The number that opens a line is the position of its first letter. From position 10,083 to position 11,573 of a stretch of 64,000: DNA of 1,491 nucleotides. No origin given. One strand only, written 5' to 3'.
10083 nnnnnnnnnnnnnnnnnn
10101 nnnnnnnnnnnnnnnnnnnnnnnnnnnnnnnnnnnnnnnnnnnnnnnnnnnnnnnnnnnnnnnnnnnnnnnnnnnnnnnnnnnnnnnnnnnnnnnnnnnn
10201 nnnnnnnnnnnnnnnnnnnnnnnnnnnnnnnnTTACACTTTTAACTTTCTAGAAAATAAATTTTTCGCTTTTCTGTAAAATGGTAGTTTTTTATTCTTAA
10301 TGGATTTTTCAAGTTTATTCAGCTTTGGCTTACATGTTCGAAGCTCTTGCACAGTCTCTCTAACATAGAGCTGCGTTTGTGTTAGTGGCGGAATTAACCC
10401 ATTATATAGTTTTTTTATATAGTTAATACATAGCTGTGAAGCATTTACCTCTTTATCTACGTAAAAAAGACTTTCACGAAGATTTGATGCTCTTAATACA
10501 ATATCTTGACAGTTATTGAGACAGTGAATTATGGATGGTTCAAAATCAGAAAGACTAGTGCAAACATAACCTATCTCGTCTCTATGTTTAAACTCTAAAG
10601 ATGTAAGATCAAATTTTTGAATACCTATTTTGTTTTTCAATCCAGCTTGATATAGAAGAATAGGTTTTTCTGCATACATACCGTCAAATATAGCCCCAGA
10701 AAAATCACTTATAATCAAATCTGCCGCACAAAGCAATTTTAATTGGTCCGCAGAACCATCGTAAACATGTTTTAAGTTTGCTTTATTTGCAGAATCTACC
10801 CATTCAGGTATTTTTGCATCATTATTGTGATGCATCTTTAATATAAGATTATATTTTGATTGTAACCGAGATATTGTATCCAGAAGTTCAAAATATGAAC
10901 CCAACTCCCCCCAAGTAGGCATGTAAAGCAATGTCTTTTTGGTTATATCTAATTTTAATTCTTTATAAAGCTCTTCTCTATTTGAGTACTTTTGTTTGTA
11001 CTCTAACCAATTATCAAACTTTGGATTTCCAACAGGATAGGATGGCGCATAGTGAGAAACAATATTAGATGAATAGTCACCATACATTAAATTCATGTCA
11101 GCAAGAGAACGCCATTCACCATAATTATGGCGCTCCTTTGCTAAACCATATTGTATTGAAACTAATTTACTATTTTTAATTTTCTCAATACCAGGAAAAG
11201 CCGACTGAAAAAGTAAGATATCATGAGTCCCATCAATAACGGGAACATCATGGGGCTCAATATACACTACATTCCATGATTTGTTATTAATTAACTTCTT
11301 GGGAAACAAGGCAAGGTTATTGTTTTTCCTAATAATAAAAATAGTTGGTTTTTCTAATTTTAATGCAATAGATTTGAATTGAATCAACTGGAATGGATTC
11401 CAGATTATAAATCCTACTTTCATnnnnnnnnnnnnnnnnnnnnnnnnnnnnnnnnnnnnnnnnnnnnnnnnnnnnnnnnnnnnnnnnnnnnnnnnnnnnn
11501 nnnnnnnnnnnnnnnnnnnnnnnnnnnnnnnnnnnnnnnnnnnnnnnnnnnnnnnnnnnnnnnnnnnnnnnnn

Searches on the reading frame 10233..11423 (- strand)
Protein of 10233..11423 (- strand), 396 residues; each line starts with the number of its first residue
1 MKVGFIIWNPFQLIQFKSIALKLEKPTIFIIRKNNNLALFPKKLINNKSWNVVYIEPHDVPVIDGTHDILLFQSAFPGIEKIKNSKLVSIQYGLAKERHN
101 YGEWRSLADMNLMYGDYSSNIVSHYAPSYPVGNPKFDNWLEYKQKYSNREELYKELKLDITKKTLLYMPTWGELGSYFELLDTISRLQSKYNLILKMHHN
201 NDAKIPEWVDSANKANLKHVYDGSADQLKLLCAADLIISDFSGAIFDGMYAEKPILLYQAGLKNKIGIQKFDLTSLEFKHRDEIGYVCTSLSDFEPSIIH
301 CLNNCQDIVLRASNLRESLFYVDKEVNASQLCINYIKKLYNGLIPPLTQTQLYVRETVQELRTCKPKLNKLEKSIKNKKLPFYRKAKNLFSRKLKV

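Call 4: search_protein_families(library=pfam, proteins=[window:10233-11423:-], max_evalue=1)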
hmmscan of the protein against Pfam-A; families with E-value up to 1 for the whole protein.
window:10233-11423:- (396 aa): 3 families
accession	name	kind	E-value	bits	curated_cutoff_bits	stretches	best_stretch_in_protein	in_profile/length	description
PF04464.20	Glyphos_transf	-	3.9e-16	59.4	22.1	1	128-262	160-296/367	CDP-Glycerol:Poly(glycerophosphate) glycerophosphotransferase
PF02350.25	Epimerase_2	-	0.031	13.6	30.6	1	131-256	150-282/347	UDP-N-acetylglucosamine 2-epimerase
PF09036.15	Bcr-Abl_Oligo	-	0.05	14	23.1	0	354-379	26-51/73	Bcr-Abl oncoprotein oligomerisation domain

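Call 69: find_homologous_proteins(query=window:10236-11423:-, max_evalue=0.00001)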
Query window:10236-11423:- (396 aa): 80 proteins with E <= 0.00001 among 2479 candidates.
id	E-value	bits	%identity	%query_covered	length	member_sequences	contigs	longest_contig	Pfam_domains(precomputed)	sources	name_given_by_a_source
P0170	7.9e-182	623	71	94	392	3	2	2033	PF04464.21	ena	-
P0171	1.2e-181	622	67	99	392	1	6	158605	PF04464.21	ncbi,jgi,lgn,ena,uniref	ncbi:CDP-glycerol glycerophosphotransferase family protein [Pseudomonas citronellolis]|uniref:CDP-gl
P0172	9.0e-177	606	67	97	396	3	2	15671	PF04464.21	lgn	-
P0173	7.4e-168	577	64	99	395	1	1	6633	PF04464.21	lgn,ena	-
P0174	4.4e-165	567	64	98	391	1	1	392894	PF04464.21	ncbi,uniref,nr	ncbi:CDP-glycerol glycerophosphotransferase family protein [Pseudomonas guariconensis]|uniref:CDP-gl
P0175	1.4e-162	559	63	97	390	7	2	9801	PF04464.21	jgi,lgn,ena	-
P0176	6.8e-162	557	61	98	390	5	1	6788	PF04464.21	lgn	-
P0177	2.5e-161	555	62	97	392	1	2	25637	PF04464.21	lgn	-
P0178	3.8e-160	551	61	98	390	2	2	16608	PF04464.21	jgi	jgi:hypothetical protein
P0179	2.3e-159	549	62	97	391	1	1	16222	PF04464.21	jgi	jgi:hypothetical protein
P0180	2.4e-159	549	63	97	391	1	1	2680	PF04464.21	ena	-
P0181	1.8e-157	542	62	97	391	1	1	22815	PF04464.21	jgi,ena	-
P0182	1.1e-155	537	60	95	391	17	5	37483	PF04464.21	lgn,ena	-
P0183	3.7e-133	462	53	98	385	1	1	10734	PF04464.21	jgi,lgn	-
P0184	2.1e-117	411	52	92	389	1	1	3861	PF04464.21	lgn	-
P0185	4.6e-116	406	49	96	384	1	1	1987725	PF04464.21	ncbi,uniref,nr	ncbi:CDP-glycerol glycerophosphotransferase family protein [Pusillimonas sp. ANT_WB101]|uniref:CDP-g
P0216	3.9e-86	308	41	94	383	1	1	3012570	PF04464.21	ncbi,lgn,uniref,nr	ncbi:CDP-glycerol glycerophosphotransferase family protein [Rhizobium sp. ARZ01]|uniref:CDP-glycerol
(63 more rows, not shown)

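Call 70: find_encoding_contigs(protein=P0216, flank=10000, max_places=1)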
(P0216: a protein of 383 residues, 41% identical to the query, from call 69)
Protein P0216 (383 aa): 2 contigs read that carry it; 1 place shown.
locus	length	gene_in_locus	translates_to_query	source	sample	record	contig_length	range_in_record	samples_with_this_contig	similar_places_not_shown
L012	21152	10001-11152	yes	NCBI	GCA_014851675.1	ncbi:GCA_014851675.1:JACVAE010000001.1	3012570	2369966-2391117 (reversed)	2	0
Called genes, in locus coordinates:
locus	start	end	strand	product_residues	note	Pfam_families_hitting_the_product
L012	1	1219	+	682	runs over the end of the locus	PF03979:Sigma70_r1_1, PF00140:Sigma70_r1_2, PF04546:Sigma70_ner, PF04542:Sigma70_r2, PF04539:Sigma70_r3, PF04545:Sigma70_r4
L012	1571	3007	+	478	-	PF06863:DUF1254, PF06742:DUF1214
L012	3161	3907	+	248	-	PF13483:Lactamase_B_3, PF12706:Lactamase_B_2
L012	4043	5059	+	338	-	PF06059:DUF930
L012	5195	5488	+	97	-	PF08734:GYD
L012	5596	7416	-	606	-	PF08269:dCache_2, PF17200:sCache_2, PF17201:Cache_3-Cache_2 (weak), PF00015:MCPsignal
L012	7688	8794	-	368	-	PF13433:Peripla_BP_5, PF13458:Peripla_BP_6, PF01094:ANF_receptor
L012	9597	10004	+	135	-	PF01467:CTP_transf_like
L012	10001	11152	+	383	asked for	PF04464:Glyphos_transf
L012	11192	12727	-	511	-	-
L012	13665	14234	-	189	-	-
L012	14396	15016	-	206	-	PF00239:Resolvase, PF02796:HTH_7 (weak)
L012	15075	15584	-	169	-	PF02498:Bro-N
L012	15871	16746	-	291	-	-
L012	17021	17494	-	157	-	PF09669:Phage_pRha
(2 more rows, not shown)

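Call 71: find_encoding_contigs(protein=P0185, flank=10000, max_places=1)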
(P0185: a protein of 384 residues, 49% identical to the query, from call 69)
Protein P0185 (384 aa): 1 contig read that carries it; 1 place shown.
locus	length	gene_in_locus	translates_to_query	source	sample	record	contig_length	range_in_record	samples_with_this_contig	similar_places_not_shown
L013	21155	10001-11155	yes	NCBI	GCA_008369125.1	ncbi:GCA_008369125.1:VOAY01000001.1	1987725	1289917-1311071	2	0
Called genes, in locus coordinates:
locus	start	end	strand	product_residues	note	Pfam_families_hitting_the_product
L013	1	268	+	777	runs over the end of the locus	PF00535:Glycos_transf_2, PF10111:Glyco_tranf_2_2, PF05159:Capsule_synth (weak)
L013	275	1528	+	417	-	PF04230:PS_pyruv_trans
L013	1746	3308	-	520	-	PF16655:PhoD_N, PF09423:PhoD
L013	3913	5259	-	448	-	PF02348:CTP_transf_3, PF12804:NTP_transf_3, PF00702:Hydrolase (faint), PF08282:Hydrolase_3 (weak)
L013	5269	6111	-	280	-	PF00793:DAHP_synth_1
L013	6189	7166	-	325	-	PF01380:SIS, PF00571:CBS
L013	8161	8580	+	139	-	PF01467:CTP_transf_like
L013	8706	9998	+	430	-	PF00777:Glyco_transf_29 (faint)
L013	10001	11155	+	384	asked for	PF04464:Glyphos_transf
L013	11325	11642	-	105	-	-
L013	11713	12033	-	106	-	-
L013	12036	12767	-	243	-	PF00132:Hexapep (weak)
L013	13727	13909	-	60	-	PF13751:DDE_Tnp_1_6 (weak)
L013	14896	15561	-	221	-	PF00005:ABC_tran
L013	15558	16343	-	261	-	PF01061:ABC2_membrane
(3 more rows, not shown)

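Call 83: search_protein_families(library=ncbifam, proteins=[window:10236-11423:-], max_evalue=0.01)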
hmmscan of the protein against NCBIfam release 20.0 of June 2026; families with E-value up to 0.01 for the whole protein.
window:10236-11423:- (396 aa): 2 families
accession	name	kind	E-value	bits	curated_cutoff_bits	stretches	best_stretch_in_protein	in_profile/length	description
NF041712.1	techglyph_taseTarF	equivalog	2.4e-05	23.6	550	1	132-264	182-318/388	teichoic acid glycerol-phosphate transferase TarF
NF041711.1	TagprimaseTarB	equivalog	0.0002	20.8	500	1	131-259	181-293/362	teichoic acid glycerol-phosphate primase TarB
